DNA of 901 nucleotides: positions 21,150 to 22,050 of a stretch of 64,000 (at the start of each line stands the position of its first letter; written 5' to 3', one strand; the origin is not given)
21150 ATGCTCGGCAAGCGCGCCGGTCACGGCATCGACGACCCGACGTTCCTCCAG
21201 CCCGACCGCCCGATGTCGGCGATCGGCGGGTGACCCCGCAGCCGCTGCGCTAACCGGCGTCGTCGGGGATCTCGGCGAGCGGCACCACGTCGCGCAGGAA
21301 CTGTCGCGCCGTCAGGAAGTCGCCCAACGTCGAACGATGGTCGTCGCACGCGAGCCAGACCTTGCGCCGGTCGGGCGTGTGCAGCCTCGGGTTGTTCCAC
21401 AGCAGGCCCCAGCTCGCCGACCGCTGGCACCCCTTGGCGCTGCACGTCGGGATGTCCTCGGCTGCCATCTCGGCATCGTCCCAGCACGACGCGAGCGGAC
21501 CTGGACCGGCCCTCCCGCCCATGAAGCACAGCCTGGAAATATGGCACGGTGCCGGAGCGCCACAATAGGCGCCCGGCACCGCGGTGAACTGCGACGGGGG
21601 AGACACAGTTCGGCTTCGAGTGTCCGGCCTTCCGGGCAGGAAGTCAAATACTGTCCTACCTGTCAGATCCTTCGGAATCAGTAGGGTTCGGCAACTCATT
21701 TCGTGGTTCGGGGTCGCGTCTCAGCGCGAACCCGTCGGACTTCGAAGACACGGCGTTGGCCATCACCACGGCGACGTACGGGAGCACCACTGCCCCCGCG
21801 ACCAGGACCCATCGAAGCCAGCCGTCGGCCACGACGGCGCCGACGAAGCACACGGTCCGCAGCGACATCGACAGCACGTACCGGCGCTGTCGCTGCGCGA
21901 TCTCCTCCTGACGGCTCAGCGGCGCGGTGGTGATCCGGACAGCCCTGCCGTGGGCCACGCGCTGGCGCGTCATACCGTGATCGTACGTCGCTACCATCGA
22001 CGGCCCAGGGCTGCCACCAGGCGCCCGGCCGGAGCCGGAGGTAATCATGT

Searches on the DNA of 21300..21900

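Call 7: search_rna_families(source=window, start=21300, end=21900, threshold=evalue, max_evalue=10, show_alignments=4)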
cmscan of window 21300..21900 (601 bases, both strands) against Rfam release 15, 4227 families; matches with E-value up to 10: 5.
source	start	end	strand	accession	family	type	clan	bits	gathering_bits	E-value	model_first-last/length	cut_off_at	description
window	21473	21592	-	RF02835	Bcj11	Gene; sRNA;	-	18.6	49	1.1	1-122/122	no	Burkholderia RNA 11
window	21540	21613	-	RF02833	Scr3202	Gene; sRNA;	-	17.9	52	5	1-95/95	no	Streptomyces RNA 3202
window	21634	21736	+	RF03022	Phage_DGR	Gene; sRNA;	-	17.2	50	1.5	1-127/127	no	Bacteriophage Diversity-Generating Retroelement RNA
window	21556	21614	+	RF02828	Scr3920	Gene; sRNA;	-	12.2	88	10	58-121/125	no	Streptomyces RNA 3920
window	21303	21362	+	RF02867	ncS011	Gene; sRNA;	-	9.4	48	7.5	1-207/207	no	Burkholderia sRNA 11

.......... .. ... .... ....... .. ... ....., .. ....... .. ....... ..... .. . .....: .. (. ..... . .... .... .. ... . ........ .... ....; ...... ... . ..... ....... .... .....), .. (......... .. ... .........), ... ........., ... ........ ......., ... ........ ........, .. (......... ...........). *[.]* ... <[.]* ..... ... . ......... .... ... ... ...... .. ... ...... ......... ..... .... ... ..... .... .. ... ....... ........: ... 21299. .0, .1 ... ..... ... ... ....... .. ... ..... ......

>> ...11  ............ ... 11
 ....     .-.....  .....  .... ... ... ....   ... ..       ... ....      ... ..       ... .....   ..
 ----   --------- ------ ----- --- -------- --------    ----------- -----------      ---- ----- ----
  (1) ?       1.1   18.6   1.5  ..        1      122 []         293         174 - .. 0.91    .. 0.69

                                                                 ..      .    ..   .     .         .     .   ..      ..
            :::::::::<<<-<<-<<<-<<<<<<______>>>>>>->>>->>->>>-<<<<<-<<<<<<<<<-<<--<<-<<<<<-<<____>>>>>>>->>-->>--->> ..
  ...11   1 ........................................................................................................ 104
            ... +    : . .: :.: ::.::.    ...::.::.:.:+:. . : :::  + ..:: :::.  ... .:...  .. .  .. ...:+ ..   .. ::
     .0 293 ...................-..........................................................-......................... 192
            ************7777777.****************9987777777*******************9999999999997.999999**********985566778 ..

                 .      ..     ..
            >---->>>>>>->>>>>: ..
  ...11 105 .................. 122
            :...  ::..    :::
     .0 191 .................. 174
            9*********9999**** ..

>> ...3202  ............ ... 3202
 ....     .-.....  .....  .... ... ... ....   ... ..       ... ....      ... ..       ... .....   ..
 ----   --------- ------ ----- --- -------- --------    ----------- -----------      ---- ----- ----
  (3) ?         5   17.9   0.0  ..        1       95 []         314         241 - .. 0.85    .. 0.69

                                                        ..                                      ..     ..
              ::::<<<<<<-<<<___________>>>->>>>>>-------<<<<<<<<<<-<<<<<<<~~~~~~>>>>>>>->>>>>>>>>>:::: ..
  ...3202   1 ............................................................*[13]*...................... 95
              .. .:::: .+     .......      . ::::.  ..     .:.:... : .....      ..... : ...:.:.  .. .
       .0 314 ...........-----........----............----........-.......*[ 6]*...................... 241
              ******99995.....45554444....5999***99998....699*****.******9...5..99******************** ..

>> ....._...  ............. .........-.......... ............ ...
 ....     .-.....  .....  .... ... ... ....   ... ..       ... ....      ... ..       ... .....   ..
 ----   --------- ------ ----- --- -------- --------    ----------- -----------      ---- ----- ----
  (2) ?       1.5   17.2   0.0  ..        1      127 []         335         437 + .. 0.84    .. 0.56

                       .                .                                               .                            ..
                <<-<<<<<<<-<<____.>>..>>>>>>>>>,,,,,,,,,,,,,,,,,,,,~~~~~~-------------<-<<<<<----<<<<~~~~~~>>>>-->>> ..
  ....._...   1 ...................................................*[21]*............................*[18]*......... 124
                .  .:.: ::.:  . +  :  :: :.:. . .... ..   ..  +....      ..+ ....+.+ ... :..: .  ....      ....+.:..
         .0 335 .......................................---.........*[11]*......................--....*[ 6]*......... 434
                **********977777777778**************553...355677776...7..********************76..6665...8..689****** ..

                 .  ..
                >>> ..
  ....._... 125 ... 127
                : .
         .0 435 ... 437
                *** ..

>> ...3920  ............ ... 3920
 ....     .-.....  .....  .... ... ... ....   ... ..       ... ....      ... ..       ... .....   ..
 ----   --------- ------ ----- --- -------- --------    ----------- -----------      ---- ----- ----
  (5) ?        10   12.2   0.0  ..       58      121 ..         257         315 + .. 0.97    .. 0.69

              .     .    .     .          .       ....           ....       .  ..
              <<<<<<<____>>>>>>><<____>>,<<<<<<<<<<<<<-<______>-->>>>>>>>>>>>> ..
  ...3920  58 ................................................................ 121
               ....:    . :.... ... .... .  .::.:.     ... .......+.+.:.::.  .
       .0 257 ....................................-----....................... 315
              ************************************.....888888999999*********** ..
